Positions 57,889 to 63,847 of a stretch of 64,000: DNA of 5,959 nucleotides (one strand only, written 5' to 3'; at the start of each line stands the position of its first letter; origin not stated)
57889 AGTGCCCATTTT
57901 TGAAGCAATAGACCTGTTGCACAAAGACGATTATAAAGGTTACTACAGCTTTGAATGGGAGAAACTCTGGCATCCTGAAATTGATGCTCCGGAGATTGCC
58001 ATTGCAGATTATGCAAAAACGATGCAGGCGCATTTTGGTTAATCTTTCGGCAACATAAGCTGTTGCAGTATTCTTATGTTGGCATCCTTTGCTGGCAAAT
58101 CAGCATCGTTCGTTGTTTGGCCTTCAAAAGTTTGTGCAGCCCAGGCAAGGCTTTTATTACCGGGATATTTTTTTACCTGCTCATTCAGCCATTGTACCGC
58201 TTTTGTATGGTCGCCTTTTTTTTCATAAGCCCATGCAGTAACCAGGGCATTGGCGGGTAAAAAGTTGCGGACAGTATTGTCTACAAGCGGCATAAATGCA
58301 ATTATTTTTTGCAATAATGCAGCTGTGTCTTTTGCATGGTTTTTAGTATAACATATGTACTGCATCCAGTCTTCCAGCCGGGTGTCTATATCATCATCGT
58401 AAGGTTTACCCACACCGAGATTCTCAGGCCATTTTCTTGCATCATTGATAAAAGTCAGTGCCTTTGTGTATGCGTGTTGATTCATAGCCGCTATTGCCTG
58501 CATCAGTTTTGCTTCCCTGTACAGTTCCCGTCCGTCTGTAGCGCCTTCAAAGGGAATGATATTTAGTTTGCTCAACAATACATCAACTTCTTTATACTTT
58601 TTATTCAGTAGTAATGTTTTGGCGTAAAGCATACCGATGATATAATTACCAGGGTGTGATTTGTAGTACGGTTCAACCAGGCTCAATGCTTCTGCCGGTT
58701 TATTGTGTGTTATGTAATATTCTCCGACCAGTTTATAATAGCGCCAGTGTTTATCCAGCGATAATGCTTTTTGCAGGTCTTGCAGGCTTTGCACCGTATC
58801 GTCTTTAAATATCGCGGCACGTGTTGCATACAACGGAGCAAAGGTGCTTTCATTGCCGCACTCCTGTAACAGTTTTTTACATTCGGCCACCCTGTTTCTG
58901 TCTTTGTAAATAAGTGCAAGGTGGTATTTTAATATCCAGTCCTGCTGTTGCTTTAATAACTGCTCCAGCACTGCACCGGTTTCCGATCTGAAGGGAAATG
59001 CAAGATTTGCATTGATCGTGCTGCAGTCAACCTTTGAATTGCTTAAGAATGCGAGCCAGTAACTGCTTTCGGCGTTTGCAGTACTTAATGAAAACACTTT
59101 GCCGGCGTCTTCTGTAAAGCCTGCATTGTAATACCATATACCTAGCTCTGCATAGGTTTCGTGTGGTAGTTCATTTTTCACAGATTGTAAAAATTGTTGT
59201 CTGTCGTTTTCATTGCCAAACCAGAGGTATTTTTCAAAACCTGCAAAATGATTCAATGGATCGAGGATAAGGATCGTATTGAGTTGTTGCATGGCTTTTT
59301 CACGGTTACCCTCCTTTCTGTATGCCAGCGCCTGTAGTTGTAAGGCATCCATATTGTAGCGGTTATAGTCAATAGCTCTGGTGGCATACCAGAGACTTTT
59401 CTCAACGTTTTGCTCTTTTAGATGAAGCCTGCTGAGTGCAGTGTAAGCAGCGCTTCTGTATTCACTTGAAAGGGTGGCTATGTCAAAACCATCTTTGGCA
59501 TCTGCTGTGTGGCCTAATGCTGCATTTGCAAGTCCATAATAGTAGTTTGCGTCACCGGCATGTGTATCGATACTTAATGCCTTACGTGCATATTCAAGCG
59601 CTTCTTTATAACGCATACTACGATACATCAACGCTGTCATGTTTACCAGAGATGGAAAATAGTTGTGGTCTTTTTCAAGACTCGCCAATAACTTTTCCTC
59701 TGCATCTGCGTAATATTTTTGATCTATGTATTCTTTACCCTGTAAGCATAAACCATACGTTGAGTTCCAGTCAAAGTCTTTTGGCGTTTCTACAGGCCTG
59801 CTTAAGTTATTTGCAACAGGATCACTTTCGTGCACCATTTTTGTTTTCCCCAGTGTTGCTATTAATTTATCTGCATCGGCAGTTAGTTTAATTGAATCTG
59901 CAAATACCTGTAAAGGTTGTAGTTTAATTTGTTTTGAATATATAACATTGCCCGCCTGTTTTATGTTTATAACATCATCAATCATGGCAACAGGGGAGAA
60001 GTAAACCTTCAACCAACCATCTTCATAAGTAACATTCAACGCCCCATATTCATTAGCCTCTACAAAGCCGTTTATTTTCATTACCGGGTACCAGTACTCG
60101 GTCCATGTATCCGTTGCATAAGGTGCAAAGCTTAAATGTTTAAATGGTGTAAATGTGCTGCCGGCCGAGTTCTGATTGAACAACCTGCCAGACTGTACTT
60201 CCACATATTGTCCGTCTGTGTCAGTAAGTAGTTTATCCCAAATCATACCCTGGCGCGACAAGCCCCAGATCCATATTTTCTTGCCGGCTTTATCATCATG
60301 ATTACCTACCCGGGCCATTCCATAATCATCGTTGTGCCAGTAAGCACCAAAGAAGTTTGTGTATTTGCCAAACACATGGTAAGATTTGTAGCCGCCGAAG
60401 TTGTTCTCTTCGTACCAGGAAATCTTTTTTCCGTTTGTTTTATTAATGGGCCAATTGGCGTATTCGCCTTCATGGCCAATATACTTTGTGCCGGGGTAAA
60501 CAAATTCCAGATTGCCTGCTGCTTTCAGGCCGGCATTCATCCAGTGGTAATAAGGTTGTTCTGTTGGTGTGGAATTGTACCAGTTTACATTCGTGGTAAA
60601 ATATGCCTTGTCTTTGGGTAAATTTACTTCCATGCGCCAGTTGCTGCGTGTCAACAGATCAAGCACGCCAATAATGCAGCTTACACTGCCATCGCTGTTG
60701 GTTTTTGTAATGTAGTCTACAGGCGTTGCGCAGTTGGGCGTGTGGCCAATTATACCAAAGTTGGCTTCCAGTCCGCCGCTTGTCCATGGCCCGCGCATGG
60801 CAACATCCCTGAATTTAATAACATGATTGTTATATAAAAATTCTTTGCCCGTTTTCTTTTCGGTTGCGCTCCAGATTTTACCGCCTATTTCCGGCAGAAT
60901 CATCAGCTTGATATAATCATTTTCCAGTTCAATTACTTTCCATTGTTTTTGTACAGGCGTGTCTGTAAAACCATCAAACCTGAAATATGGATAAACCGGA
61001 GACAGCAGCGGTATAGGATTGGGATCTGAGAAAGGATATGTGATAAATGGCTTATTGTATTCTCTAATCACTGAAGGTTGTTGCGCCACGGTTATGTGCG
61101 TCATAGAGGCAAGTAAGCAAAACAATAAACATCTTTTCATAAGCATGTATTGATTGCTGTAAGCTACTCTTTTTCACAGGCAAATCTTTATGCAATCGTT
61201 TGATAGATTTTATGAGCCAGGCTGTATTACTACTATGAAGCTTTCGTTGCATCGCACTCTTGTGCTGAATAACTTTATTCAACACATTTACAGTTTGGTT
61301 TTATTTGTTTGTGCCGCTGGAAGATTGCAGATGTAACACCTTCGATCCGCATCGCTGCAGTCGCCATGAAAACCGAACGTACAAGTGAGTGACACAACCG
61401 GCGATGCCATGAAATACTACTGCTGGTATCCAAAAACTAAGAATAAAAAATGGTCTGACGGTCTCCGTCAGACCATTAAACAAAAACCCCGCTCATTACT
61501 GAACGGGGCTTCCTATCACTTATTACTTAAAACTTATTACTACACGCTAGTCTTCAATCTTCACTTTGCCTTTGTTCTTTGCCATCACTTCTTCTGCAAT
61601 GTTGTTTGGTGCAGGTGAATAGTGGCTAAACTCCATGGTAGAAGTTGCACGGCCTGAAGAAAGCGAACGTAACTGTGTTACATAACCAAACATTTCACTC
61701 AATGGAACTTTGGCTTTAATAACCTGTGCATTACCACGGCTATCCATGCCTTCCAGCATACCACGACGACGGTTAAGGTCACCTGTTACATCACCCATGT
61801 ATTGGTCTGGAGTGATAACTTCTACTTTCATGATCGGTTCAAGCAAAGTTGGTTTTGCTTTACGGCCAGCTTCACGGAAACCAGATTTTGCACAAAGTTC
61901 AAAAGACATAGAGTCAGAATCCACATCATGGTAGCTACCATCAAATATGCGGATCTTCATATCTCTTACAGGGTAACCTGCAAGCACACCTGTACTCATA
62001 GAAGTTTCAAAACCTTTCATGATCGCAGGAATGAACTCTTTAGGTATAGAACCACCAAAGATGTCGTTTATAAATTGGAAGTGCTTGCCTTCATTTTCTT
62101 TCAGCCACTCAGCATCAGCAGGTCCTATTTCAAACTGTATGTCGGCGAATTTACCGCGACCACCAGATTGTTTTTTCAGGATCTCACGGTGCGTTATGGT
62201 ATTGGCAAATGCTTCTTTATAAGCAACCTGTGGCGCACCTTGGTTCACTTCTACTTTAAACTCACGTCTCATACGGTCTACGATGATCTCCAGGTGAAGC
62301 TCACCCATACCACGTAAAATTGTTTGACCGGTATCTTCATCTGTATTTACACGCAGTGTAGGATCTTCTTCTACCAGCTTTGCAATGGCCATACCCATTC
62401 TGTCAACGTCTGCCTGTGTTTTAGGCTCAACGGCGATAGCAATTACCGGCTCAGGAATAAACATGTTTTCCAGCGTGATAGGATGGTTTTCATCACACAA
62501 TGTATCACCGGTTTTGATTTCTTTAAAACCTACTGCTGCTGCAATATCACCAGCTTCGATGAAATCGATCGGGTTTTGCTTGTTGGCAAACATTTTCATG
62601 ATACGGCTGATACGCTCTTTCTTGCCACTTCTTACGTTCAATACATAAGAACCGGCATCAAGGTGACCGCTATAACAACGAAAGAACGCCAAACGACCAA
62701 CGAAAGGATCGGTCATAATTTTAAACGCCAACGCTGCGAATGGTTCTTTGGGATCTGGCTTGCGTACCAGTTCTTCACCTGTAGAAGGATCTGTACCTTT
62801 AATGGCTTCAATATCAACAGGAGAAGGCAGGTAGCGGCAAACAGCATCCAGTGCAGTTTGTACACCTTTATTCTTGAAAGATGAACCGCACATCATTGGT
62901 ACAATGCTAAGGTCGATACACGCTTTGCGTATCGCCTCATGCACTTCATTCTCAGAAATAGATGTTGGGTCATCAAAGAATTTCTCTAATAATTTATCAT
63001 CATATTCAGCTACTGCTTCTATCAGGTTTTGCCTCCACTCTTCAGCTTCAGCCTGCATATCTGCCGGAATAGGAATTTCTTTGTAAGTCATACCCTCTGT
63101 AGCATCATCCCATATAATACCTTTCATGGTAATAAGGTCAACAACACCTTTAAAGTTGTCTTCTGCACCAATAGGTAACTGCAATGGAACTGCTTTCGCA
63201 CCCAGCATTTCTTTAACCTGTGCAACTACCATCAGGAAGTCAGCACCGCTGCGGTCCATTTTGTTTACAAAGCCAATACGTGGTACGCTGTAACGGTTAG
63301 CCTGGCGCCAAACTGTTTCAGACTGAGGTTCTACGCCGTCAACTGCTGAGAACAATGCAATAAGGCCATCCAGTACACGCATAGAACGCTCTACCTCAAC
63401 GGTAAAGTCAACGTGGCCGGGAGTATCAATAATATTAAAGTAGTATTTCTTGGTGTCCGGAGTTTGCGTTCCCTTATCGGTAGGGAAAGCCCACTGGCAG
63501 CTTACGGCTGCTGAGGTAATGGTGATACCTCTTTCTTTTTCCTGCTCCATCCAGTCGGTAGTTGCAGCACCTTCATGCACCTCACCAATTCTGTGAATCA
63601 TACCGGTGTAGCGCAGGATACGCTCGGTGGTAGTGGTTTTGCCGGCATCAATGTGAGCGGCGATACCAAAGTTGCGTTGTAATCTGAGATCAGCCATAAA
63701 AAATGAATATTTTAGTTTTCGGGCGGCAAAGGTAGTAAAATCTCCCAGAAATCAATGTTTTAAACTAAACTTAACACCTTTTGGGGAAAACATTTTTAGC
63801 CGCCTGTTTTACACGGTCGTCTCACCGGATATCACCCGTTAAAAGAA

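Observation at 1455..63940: Very dense family of 60-100 bp interspersed intergenic repeats with an asymmetric 19-nt core (at least 27 copies in 64 kb)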

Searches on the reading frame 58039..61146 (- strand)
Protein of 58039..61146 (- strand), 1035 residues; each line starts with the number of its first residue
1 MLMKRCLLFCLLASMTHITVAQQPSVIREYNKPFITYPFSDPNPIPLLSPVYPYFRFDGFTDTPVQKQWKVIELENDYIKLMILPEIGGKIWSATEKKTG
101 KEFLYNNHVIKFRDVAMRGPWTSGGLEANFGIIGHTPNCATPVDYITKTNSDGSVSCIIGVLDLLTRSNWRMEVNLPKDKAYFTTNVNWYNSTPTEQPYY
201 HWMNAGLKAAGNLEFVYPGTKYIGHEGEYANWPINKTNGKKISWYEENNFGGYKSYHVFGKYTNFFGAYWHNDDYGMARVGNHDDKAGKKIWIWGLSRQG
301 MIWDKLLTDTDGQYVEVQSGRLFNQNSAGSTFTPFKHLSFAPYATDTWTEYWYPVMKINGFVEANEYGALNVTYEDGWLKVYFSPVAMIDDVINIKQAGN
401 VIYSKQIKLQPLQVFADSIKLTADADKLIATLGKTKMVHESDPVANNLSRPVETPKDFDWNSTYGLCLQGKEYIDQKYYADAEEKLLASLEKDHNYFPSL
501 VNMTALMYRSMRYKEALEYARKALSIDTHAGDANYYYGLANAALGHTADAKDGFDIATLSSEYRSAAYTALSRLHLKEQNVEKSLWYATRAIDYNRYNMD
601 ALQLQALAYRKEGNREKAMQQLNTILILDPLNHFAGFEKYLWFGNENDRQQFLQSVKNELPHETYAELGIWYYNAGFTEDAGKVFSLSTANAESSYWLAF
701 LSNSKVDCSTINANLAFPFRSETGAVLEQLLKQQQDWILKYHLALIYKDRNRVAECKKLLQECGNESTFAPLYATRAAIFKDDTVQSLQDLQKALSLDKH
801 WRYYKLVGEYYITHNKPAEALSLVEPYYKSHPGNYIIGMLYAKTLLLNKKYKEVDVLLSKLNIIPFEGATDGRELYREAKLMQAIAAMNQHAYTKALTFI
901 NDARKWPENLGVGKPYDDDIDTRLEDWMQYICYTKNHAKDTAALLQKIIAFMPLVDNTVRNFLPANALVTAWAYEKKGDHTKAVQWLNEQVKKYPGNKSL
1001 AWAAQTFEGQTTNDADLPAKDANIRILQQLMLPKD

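Call 78: search_protein_families(library=pfam, proteins=[window:58039-61146:-], max_evalue=0.00001)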
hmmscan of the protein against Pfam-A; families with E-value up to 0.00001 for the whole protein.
window:58039-61146:- (1035 aa): 5 families
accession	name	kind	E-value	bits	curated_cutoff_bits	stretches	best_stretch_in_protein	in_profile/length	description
PF17128.10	DUF5107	-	2.2e-122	408.3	24.4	1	49-355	4-310/310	Domain of unknown function (DUF5107)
PF13432.12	TPR_16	-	2.9e-09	37.6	32.7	0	570-631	2-63/65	Tetratricopeptide repeat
PF13428.12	TPR_14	-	4.3e-09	36.6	23.5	0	968-999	5-36/44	Tetratricopeptide repeat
PF07719.23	TPR_2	-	1e-08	35.1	27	0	600-632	2-34/34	Tetratricopeptide repeat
PF14559.12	TPR_19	-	1.6e-08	35.2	25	0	512-555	6-49/68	Tetratricopeptide repeat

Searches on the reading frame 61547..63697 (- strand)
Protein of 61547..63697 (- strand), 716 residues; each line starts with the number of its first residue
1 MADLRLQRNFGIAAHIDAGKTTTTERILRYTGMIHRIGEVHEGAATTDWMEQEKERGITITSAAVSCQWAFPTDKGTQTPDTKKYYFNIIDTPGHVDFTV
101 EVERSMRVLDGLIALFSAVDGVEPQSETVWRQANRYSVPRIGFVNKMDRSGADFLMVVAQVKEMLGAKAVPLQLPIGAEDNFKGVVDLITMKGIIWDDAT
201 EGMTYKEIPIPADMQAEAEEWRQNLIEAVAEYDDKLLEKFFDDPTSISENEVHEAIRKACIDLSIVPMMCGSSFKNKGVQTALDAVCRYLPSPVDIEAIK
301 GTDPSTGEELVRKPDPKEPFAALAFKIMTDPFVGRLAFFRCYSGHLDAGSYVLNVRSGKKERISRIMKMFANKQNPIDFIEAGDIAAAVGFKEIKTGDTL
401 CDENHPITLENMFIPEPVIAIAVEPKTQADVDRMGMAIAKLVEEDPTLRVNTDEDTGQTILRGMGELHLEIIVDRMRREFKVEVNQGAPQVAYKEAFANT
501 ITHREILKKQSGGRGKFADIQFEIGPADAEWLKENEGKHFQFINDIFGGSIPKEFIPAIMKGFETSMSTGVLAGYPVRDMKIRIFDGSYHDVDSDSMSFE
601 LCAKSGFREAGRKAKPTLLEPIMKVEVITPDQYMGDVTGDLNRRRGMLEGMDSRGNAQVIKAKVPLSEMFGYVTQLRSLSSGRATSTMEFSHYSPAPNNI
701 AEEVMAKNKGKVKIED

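Call 78: search_protein_families(library=pfam, proteins=[window:61547-63697:-], max_evalue=0.00001)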
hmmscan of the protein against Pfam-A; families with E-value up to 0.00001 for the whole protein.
window:61547-63697:- (716 aa): 6 families
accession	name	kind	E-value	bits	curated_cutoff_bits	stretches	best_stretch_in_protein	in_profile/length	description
PF00009.33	GTP_EFTU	-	7.3e-62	208.7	26.5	1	8-292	4-188/188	Elongation factor Tu GTP binding domain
PF03764.24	EFG_IV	-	2.9e-37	127.6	24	1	489-615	1-121/121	Elongation factor G, domain IV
PF14492.12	EFG_III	-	1.1e-32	112.4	27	1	414-486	1-73/75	Elongation Factor G, domain III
PF00679.30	EFG_C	-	4e-32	110.5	27.9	1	618-703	2-88/89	Elongation factor G C-terminus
PF22042.2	EF-G_D2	-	7.3e-17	61.7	27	1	319-402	1-83/84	Elongation factor G domain 2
PF03144.31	GTP_EFTU_D2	-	1.6e-16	60.9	30.3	1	334-401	1-73/73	Elongation factor Tu domain 2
